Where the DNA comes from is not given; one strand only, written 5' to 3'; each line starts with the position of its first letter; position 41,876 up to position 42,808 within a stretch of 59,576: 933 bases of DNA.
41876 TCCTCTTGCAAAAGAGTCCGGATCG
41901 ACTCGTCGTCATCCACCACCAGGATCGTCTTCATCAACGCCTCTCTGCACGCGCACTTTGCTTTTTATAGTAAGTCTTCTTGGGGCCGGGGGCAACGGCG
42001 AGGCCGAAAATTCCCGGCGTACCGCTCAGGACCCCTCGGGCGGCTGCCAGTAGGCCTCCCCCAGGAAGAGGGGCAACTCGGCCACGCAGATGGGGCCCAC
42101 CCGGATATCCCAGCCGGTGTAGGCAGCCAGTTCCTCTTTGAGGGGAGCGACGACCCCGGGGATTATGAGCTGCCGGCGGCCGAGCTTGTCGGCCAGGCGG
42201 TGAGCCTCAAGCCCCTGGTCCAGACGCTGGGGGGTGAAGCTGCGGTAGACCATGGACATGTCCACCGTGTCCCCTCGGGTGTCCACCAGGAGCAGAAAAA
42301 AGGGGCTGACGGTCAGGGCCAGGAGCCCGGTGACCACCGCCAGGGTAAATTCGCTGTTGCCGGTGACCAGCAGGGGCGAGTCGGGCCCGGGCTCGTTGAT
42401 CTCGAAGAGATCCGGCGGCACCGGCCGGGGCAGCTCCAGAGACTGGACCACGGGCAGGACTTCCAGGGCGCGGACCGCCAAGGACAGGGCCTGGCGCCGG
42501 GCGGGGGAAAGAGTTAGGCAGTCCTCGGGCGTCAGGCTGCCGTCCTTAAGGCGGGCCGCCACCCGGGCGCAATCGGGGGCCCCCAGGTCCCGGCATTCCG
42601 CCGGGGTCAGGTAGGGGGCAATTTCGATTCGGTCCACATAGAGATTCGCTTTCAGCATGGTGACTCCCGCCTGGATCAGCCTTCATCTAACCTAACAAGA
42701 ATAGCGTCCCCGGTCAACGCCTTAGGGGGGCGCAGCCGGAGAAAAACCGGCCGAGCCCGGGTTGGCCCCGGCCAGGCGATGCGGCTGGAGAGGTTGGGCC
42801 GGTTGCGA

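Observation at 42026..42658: Minimal Fe-S plus corrinoid-domain protein: AcsC/HgcA fold with a novel cap helix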

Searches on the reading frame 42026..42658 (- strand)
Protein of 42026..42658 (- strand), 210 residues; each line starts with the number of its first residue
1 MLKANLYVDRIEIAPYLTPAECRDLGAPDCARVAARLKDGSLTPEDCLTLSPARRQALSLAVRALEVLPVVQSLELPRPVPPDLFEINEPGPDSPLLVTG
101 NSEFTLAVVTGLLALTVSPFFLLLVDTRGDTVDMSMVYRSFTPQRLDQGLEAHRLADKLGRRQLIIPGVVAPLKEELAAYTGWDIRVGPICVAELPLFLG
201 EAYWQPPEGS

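Call 3: search_protein_families(library=pfam, proteins=[window:42026-42658:-], max_evalue=1)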
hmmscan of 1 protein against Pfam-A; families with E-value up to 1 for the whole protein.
window:42026-42658:- (210 aa): 1 family
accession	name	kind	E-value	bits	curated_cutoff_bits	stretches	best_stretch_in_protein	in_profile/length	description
PF03599.22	CdhD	-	1.2e-15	57.6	24.8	1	77-190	265-378/387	CO dehydrogenase/acetyl-CoA synthase delta subunit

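Call 4: search_protein_families(library=ncbifam, proteins=[window:42026-42658:-], max_evalue=1)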
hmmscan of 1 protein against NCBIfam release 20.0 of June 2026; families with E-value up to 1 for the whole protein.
window:42026-42658:- (210 aa): 4 families
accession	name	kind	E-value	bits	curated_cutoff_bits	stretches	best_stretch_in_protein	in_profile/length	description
NF003195.0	PRK04165.1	equivalog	7e-26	91.1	306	2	77-201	321-445/450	acetyl-CoA decarbonylase/synthase complex subunit gamma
NF043039.1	HgcAB_like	equivalog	1.6e-16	60.8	285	1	76-202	12-138/350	HgcAB-like fusion protein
NF040863.1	HgcA_corrinoid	equivalog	5.9e-11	42.1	275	1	80-201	30-151/325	mercury methylation corrinoid protein HgcA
NF011065.0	PRK14494.1-4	equivalog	0.011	15.1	287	1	4-71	153-215/244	putative molybdopterin-guanine dinucleotide biosynthesis protein MobB/FeS domain-containing protein protein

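Call 5: search_solved_structures(query=window:42026-42658:-, max_evalue=10, show_alignments=3)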
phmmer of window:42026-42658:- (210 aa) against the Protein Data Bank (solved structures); distinct sequences matched with E-value up to 10: 6.
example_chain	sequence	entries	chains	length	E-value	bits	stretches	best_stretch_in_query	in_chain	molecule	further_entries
2h9a_A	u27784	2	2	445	3.9e-20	75.6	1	74-194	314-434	Carbon monoxide dehydrogenase corrinoid/iron-sulfur protein, gamma subunit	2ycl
4c1n_A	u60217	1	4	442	5.4e-20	75.1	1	74-192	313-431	CARBON MONOXIDE DEHYDROGENASE CORRINOID/IRON-SULFUR PROTEIN, GAMMA SUBUNIT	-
4djd_C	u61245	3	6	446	4.1e-16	62.4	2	75-191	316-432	Corrinoid/iron-sulfur protein large subunit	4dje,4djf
9fzy_F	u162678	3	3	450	4.3e-09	39.5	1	76-196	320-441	Corrinoid iron-sulfur protein large subunit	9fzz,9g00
3do8_A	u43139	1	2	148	1.8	11.3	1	119-171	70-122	Phosphopantetheine adenylyltransferase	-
6xr2_A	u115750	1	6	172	2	11.2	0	14-68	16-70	dTor_3x57R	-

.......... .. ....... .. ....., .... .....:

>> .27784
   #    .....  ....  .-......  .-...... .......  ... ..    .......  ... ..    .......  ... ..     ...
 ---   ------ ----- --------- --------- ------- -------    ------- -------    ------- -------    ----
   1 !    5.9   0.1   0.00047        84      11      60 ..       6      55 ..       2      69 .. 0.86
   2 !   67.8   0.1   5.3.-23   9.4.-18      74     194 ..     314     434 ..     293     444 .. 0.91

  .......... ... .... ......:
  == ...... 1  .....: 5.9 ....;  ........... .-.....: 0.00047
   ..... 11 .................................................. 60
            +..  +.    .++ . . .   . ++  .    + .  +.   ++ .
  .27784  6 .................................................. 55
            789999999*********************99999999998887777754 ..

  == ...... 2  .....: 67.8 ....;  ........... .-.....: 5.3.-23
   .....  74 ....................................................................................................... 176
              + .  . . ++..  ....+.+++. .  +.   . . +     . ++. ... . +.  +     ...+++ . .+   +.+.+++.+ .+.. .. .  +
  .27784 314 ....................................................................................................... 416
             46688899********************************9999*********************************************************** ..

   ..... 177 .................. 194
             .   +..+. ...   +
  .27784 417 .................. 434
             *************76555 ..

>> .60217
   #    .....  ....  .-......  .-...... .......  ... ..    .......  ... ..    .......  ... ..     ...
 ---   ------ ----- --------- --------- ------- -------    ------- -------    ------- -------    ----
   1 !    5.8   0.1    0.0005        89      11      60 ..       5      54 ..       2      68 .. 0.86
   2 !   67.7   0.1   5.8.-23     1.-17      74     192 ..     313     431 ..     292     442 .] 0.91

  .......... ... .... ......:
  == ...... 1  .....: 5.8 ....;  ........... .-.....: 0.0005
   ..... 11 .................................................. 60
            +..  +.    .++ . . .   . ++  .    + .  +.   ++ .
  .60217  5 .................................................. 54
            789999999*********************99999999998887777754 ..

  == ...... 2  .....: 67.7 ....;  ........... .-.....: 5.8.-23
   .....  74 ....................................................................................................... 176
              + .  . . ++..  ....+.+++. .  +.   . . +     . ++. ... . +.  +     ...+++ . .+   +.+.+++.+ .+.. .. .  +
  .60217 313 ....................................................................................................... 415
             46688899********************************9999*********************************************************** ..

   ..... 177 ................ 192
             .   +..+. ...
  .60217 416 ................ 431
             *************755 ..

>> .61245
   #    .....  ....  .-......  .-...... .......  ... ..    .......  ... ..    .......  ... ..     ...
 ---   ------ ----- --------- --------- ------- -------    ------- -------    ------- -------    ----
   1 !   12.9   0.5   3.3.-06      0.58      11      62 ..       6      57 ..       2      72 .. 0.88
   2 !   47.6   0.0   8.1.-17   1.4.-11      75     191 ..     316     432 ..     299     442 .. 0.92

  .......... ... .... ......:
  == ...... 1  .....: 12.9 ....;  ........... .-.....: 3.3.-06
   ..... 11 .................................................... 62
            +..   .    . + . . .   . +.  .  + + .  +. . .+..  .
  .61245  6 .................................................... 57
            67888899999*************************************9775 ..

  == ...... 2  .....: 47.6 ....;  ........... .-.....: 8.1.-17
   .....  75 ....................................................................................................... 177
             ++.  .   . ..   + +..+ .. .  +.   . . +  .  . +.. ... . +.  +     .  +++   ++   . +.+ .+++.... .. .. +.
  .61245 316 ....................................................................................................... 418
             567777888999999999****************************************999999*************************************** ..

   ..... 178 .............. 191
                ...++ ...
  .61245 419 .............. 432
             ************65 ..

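Call 6: find_homologous_proteins(query=window:42026-42658:-)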
Query window:42026-42658:- (210 aa): 535 proteins with E <= 0.001 among 6718 candidates; the best 120 are listed.
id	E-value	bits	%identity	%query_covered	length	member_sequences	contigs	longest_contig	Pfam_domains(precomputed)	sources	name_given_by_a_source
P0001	6.0e-125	433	94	100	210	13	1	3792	PF03599.23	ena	-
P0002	3.3e-123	427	93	100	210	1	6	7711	PF03599.23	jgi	jgi:CO dehydrogenase/acetyl-CoA synthase gamma subunit (corrinoid Fe-S protein)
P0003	3.9e-122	424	92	100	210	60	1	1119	PF03599.23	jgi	jgi:CO dehydrogenase/acetyl-CoA synthase gamma subunit (corrinoid Fe-S protein)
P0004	5.5e-122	423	91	100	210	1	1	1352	PF03599.23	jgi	jgi:CO dehydrogenase/acetyl-CoA synthase gamma subunit (corrinoid Fe-S protein)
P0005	1.5e-121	422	90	100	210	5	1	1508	PF03599.23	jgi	jgi:CO dehydrogenase/acetyl-CoA synthase gamma subunit (corrinoid Fe-S protein)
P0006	2.1e-121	421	90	100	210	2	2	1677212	PF03599.23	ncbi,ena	ncbi:MAG: hypothetical protein WBV23_14835 [Desulfobaccales bacterium]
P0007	3.1e-121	421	90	100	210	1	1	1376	PF03599.23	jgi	jgi:CO dehydrogenase/acetyl-CoA synthase gamma subunit (corrinoid Fe-S protein)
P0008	4.7e-121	420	90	100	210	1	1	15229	PF03599.23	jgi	jgi:CO dehydrogenase/acetyl-CoA synthase gamma subunit (corrinoid Fe-S protein)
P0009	1.8e-120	418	90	100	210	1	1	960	PF03599.23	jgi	jgi:CO dehydrogenase/acetyl-CoA synthase gamma subunit (corrinoid Fe-S protein)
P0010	1.9e-120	418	90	100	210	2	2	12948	PF03599.23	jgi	jgi:CO dehydrogenase/acetyl-CoA synthase gamma subunit (corrinoid Fe-S protein)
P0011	2.0e-120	418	89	100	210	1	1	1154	PF03599.23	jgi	jgi:CO dehydrogenase/acetyl-CoA synthase gamma subunit (corrinoid Fe-S protein)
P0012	2.2e-120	418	90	100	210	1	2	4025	PF03599.23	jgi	jgi:CO dehydrogenase/acetyl-CoA synthase gamma subunit (corrinoid Fe-S protein)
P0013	2.6e-120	418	92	100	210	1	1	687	PF03599.23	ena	-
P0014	3.1e-120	417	90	100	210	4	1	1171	PF03599.23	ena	-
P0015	3.3e-120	417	92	100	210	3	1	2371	PF03599.23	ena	-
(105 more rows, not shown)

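Call 12: search_protein_representatives(protein=window:42026-42658:-)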
Query: 210 residues. Proteins with E-value up to 0.001 (for the whole library): 443; up to 1e-10: 134; up to 1e-30: 32. The best 150 are listed.
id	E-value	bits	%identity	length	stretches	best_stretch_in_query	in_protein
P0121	6.9e-88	310.0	69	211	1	1-209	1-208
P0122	4.7e-52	193.0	46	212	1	1-207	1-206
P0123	2.2e-51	190.8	64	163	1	1-143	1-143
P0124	1.9e-50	187.7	90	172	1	62-159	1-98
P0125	4.1e-47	176.8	89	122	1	109-202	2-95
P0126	1.8e-46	174.7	44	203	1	1-202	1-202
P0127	4.1e-45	170.3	45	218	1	2-207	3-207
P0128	1.4e-44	168.5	42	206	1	2-202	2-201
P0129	3.7e-44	167.2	79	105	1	109-209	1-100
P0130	5.7e-43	163.3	95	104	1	71-152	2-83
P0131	1.6e-42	161.9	46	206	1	3-205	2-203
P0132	1.6e-42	161.8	44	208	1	3-205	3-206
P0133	8.5e-42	159.4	75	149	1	68-168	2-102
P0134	6.5e-41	156.6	39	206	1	1-207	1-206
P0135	8.7e-41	156.1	41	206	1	2-204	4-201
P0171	5.2e-21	91.5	32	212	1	12-201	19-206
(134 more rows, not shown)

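Call 17: find_related_loci(query=A2, collection=genome_contigs, flank=6000)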
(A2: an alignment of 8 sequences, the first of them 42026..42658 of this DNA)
Query A2 (210 aa) in genome_contigs; peptide patterns used: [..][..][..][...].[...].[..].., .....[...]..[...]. (x = any residue, [..] = any of these).
205 stretches matched a pattern; 183 encode a relative of the query (tblastn E <= 1e-3); the best 80 are kept; 80 distinct loci.
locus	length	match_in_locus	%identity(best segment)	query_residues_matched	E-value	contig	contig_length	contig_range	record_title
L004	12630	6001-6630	90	1-210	1e-124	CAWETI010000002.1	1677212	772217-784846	MAG: uncultured delta proteobacterium isolate MFD01476.bin.2.41 genome assembly, contig: contig_14930, whole genome shot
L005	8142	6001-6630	89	1-210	4e-122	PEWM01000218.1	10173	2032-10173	MAG: Deltaproteobacteria bacterium CG07_land_8_20_14_0_80_60_11 CG07_land_8_20_14_0.80_scaffold_4395_c, whole genome sho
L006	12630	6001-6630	89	1-210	1e-121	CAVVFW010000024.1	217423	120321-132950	MAG: uncultured delta proteobacterium isolate MFD01721.bin.1.156 genome assembly, contig: contig_4612, whole genome shot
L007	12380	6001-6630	90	1-210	2e-121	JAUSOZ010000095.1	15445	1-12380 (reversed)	MAG: Deltaproteobacteria bacterium isolate E21_metabat.bin.24 E21_k141_343696, whole genome shotgun sequence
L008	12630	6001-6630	88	1-210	3e-121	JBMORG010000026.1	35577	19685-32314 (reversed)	MAG: Thermodesulfobacteriota bacterium isolate Betzabe_MAG174 MAG174_26, whole genome shotgun sequence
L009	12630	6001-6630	87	1-210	3e-120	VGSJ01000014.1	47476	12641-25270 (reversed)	MAG: Deltaproteobacteria bacterium isolate K_DeepCast_150m_m2_098 K_DeepCast_150m_m2_098_Ga0194126_10001011, whole genom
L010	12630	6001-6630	88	1-210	1e-118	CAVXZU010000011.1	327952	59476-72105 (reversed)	MAG: uncultured delta proteobacterium isolate MFD02923.bin.2.45 genome assembly, contig: contig_22265, whole genome shot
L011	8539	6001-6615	88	1-205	5e-117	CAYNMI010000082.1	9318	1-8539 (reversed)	MAG TPA_asm: uncultured Desulfobacca sp. isolate binchicken_co151_70 genome assembly, contig: NODE_11736_length_9318_cov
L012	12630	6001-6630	81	1-210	8e-114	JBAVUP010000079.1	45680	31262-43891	MAG: Desulfobaccales bacterium isolate MFD02222_ilm_asm_bin18 k127_33165, whole genome shotgun sequence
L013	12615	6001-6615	81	1-205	3e-110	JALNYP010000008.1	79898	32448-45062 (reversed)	MAG: Syntrophobacterales bacterium isolate SO_2017_GW1 bin 185 NODE_1870_length_79898_cov_1.556781_OW334_2017, whole gen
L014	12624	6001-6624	77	1-209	1e-102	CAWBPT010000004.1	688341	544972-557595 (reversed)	MAG: uncultured delta proteobacterium isolate MFD04408.bin.1.190 genome assembly, contig: contig_13374, whole genome sho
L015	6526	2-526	90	36-210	5e-101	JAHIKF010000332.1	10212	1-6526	MAG: Proteobacteria bacterium isolate KR13_N1.mb.39 KR13_N1.mb.39_k141_152098, whole genome shotgun sequence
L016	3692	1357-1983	72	1-210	1e-98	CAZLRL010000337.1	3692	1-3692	MAG TPA_asm: uncultured Desulfobacterales bacterium isolate SRP141376_co1_66 genome assembly, contig: NODE_38590_length_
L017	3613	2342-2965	71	1-209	6e-99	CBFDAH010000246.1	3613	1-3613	MAG TPA_asm: uncultured Syntrophobacterales bacterium isolate SRR26215690_maxbin2_23 genome assembly, contig: ERZ2507347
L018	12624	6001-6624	72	1-209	8e-96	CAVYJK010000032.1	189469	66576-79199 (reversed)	MAG: uncultured delta proteobacterium isolate MFD01299.bin.2.17 genome assembly, contig: contig_7812, whole genome shotg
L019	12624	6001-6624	71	1-209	9e-96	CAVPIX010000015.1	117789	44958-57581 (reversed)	MAG: uncultured delta proteobacterium isolate MFD00032.bin.1.71 genome assembly, contig: contig_58262, whole genome shot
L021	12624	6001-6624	69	1-209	1e-94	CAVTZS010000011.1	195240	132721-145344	MAG: uncultured delta proteobacterium isolate MFD04408.bin.1.59 genome assembly, contig: contig_65381, whole genome shot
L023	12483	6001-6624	69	1-209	2e-91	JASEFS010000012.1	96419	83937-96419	MAG: Deltaproteobacteria bacterium isolate Yes49-14 NODE_123_length_96419_cov_7.042422, whole genome shotgun sequence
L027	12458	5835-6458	73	1-209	5e-90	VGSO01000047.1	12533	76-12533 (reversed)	MAG: Deltaproteobacteria bacterium isolate K_DeepCast_250m_m1_077 K_DeepCast_250m_m1_077_Ga0194125_10010624, whole genom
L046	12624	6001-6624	46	1-208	9e-61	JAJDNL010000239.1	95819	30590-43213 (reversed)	MAG: Deltaproteobacteria bacterium isolate ALJrbin.32 k141_7339332, whole genome shotgun sequence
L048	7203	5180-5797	46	1-207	7e-59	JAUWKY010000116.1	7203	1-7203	MAG: Syntrophobacterales bacterium isolate CSMAG_2358 CSMAG_2358_k141_1721825_length_7203_cov_4.5391, whole genome shotg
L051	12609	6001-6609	45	1-203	5e-58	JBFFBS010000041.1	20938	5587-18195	MAG: Syntrophobacteria bacterium isolate Mix_mud12.2021.10.10 k141_225166_length_20938_cov_17.1995, whole genome shotgun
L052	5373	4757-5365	46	1-203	8e-58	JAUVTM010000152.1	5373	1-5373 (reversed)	MAG: Syntrophobacterales bacterium isolate CSMAG_766 CSMAG_766_k141_284083_length_5373_cov_15.6162, whole genome shotgun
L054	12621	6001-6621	46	1-208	2e-56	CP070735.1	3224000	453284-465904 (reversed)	MAG: Deltaproteobacteria bacterium isolate bin40 chromosome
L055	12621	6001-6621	46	1-208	3e-56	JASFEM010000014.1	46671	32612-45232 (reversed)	MAG: Syntrophobacterales bacterium isolate D0606M12metaG_Bin_34 D0606M12metaG_FD_scaffold_75_c1, whole genome shotgun se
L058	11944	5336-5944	42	4-207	2e-53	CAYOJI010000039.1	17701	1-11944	MAG TPA_asm: uncultured Nitrospiraceae bacterium isolate binchicken_co40_94 genome assembly, contig: NODE_1824_length_17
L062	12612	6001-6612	43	1-205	1e-52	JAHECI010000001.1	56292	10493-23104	MAG: Desulfobacterales bacterium isolate Ww166 NODE_797_length_56292_cov_7.182425, whole genome shotgun sequence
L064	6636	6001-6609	44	1-204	7e-53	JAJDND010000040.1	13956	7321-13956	MAG: Desulfobacterales bacterium isolate ALJrbin.15 k141_3463837, whole genome shotgun sequence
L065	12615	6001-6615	42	1-208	5e-52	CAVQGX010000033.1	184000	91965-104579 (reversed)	MAG: uncultured delta proteobacterium isolate MFD09779.bin.3.209 genome assembly, contig: contig_35090, whole genome sho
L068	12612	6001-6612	43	1-205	7e-52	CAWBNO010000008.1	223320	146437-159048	MAG: uncultured delta proteobacterium isolate MFD09779.bin.1.88 genome assembly, contig: contig_13282, whole genome shot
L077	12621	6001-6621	40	1-208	1e-50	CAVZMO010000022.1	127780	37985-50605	MAG: Thermodesulfovibrionales bacterium isolate MFD04408.bin.2.178 genome assembly, contig: contig_27823, whole genome s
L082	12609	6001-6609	39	4-207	2e-50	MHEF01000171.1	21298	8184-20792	MAG: Nitrospirae bacterium RBG_13_39_12 RBG_13_scaffold_922, whole genome shotgun sequence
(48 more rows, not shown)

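Call 24: search_protein_families(library=pfam, proteins=[L052:4301-4633:+, L051:6872-8557:+, L046:8748-10136:+, L052:2476-2865:+, L048:4019-4324:+, L055:3550-5238:-, L068:4343-5188:+, L062:2795-3469:+, L064:4069-4941:+, L082:5110-5985:+], max_evalue=0.001)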
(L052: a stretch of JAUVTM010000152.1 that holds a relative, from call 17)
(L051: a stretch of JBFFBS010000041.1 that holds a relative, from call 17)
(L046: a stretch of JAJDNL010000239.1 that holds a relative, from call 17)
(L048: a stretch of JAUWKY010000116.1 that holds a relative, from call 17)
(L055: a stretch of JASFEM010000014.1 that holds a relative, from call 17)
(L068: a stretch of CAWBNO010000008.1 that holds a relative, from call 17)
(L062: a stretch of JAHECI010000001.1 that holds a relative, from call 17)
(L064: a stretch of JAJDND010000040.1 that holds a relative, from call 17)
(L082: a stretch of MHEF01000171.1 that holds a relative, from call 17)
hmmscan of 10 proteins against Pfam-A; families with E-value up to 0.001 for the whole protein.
L052:4301-4633:+ (110 aa): 1 family
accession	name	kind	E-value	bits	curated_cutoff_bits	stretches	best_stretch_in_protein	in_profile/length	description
PF07238.19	PilZ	-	5.3e-13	49.6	22.5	1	4-104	2-100/102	PilZ domain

L051:6872-8557:+ (561 aa): 1 family
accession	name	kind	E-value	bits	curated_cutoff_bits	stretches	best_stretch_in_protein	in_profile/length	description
PF05960.17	DUF885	-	1.7e-52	180.2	32.4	1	40-533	4-526/532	Bacterial protein of unknown function (DUF885)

L046:8748-10136:+ (462 aa): 0 families

L052:2476-2865:+ (129 aa): 0 families

L048:4019-4324:+ (101 aa): 0 families

L055:3550-5238:- (562 aa): 7 families
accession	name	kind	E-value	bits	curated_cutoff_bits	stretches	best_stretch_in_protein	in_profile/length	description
PF07992.20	Pyr_redox_2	-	1.3e-62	212.4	26.1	1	5-295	2-285/291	Pyridine nucleotide-disulphide oxidoreductase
PF00581.25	Rhodanese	-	3.9e-18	66.2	22.2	1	459-550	1-100/102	Rhodanese-like domain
PF00070.33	Pyr_redox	-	1.1e-13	51.9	22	1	155-225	1-71/82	Pyridine nucleotide-disulphide oxidoreductase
PF02852.28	Pyr_redox_dim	-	4e-13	50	25.3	1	334-435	4-104/110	Pyridine nucleotide-disulphide oxidoreductase, dimerisation domain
PF13738.12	Pyr_redox_3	-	5.8e-07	29.5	30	0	150-285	161-305/305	Pyridine nucleotide-disulphide oxidoreductase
PF13450.12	NAD_binding_8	-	2.5e-05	24.9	21.9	0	8-41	1-32/68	NAD(P)-binding Rossmann-like domain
PF01262.27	AlaDh_PNT_C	-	0.00097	19.1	23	0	152-203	27-79/214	Alanine dehydrogenase/PNT, C-terminal domain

L068:4343-5188:+ (281 aa): 2 families
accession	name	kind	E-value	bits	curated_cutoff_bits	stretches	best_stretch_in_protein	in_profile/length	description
PF12706.13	Lactamase_B_2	-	1.2e-13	51.6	27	1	41-240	3-199/200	Beta-lactamase superfamily domain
PF00753.33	Lactamase_B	-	1.5e-05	25.5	22.7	1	26-88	4-69/196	Metallo-beta-lactamase superfamily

L062:2795-3469:+ (224 aa): 1 family
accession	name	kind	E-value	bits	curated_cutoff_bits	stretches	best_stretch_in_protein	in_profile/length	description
PF00571.33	CBS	-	1.4e-34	118.6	24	2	7-62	1-56/57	CBS domain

L064:4069-4941:+ (290 aa): 4 families
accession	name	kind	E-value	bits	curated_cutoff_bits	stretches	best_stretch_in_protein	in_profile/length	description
PF06325.19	PrmA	-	1.2e-38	133.8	22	1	91-289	103-295/296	Ribosomal protein L11 methyltransferase (PrmA)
PF02475.24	TRM5-TYW2_MTfase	-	1.7e-05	25.3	28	1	158-237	40-121/164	TRM5/TYW2 methyltransferase domain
PF05175.20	MTS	-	4.5e-05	23.6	23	1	122-227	3-105/170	Methyltransferase small domain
PF13649.12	Methyltransf_25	-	0.00015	22.8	27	1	159-230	2-76/97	Methyltransferase domain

L082:5110-5985:+ (291 aa): 3 families
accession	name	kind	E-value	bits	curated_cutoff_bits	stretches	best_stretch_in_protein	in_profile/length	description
PF01634.23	HisG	-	2.4e-46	158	25.5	1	51-210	1-156/158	ATP phosphoribosyltransferase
PF08029.16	HisG_C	-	5e-25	87.9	23.5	1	216-288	1-73/73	HisG, C-terminal domain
PF12974.12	Phosphonate-bd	-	0.00058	19.8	27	1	75-143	64-137/242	ABC transporter, phosphonate, periplasmic substrate-binding protein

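Call 25: search_protein_families(library=pfam, proteins=[L077:6860-7858:+, L058:7450-8175:+, L051:10462-11268:+, L054:11487-11993:-, L019:4772-5377:+, L023:9563-10198:-, L021:9946-10506:+, L027:11502-12257:+, L068:5218-5982:+, L065:965-1873:+], max_evalue=0.001)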
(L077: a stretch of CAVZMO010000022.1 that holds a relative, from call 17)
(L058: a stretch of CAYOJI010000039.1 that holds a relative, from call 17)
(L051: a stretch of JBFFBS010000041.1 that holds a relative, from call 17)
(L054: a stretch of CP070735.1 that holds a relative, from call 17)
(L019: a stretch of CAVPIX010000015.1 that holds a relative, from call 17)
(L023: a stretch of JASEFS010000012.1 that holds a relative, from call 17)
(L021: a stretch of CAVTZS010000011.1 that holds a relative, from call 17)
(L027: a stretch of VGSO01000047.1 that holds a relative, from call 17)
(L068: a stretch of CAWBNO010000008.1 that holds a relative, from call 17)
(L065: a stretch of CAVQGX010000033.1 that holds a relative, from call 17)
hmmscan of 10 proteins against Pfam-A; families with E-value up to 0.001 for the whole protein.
L077:6860-7858:+ (332 aa): 2 families
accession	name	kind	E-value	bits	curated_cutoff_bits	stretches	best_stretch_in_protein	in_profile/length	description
PF00586.29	AIRS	-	4.5e-23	82.3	24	1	34-146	3-112/112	AIR synthase related protein, N-terminal domain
PF02769.27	AIRS_C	-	1.1e-20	74.8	23.1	1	158-305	1-150/156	AIR synthase related protein, C-terminal domain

L058:7450-8175:+ (241 aa): 1 family
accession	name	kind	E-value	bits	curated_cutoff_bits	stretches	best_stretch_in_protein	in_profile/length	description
PF03740.19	PdxJ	-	3.7e-99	331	24.5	1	3-234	2-234/234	Pyridoxal phosphate biosynthesis protein PdxJ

L051:10462-11268:+ (268 aa): 7 families
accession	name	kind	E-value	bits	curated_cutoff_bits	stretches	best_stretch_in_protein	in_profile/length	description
PF13649.12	Methyltransf_25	-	1.3e-18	67.9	27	1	60-157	1-97/97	Methyltransferase domain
PF08241.18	Methyltransf_11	-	6.5e-16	59.2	21.2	1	61-160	1-94/95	Methyltransferase domain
PF01209.24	Ubie_methyltran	-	3.8e-13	49.8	20.1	1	48-160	39-150/233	ubiE/COQ5 methyltransferase family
PF13847.12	Methyltransf_31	-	2.1e-12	47.4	27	1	59-183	6-127/145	Methyltransferase domain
PF13489.12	Methyltransf_23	-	1.4e-08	35.1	27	1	55-195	21-124/164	Methyltransferase domain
PF08242.18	Methyltransf_12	-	7.5e-07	30.2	30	1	61-159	1-98/98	Methyltransferase domain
PF00891.24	Methyltransf_2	-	0.0003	20.6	22.3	1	54-161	60-164/210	O-methyltransferase domain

L054:11487-11993:- (168 aa): 5 families
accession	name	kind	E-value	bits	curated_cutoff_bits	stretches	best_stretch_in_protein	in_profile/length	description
PF00578.27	AhpC-TSA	-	7.1e-21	74.9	26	1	44-153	10-123/124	AhpC/TSA family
PF08534.16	Redoxin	-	3.6e-17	63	26.6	1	44-160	11-137/148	Redoxin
PF13905.12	Thioredoxin_8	-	9.5e-16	58.4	27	1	62-151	3-94/94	Thioredoxin-like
PF00085.26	Thioredoxin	-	1.4e-14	54.3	23.5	1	52-101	8-59/103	Thioredoxin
PF13098.12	Thioredoxin_2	-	1.1e-06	29.4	27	1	62-166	7-104/104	Thioredoxin-like domain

L019:4772-5377:+ (201 aa): 0 families

L023:9563-10198:- (211 aa): 1 family
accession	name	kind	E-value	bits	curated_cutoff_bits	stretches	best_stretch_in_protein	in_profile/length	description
PF00293.34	NUDIX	-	1.8e-13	51.1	21.1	1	46-151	9-118/134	NUDIX domain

L021:9946-10506:+ (186 aa): 5 families
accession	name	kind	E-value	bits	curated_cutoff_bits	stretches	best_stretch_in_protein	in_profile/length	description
PF02915.23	Rubrerythrin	-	6e-16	59.5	22.8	1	22-163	2-135/137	Rubrerythrin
PF09537.16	DUF2383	-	1.7e-07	31.8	30.8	1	21-82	4-65/111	Domain of unknown function (DUF2383)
PF13668.12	Ferritin_2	-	3.4e-05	24.4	24.7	0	23-82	6-76/138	Ferritin-like domain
PF22277.2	EncFtn-like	-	5e-05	23.4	27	0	23-84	19-78/85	EncFtn-like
PF05974.18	DUF892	-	0.0004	20.9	23.7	0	15-82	2-69/159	Domain of unknown function (DUF892)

L027:11502-12257:+ (251 aa): 3 families
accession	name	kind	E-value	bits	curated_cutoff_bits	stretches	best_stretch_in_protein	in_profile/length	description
PF12706.13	Lactamase_B_2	-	5.7e-19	69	27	1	41-219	17-200/200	Beta-lactamase superfamily domain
PF00753.33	Lactamase_B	-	1.9e-13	51.2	22.7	1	20-178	7-161/196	Metallo-beta-lactamase superfamily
PF23023.1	Anti-Pycsar_Apyc1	-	2.7e-07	30.8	50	1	23-167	24-167/250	Anti-Pycsar protein Apyc1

L068:5218-5982:+ (254 aa): 1 family
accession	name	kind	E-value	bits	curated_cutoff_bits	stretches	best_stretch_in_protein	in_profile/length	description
PF02146.23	SIR2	-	3.9e-45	154.4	24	1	24-196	1-180/180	Sir2 family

L065:965-1873:+ (302 aa): 1 family
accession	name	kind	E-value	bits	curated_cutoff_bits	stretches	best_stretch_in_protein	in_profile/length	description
PF02775.26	TPP_enzyme_C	-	7.2e-21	75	21.9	1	63-204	18-151/151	Thiamine pyrophosphate enzyme, C-terminal TPP binding domain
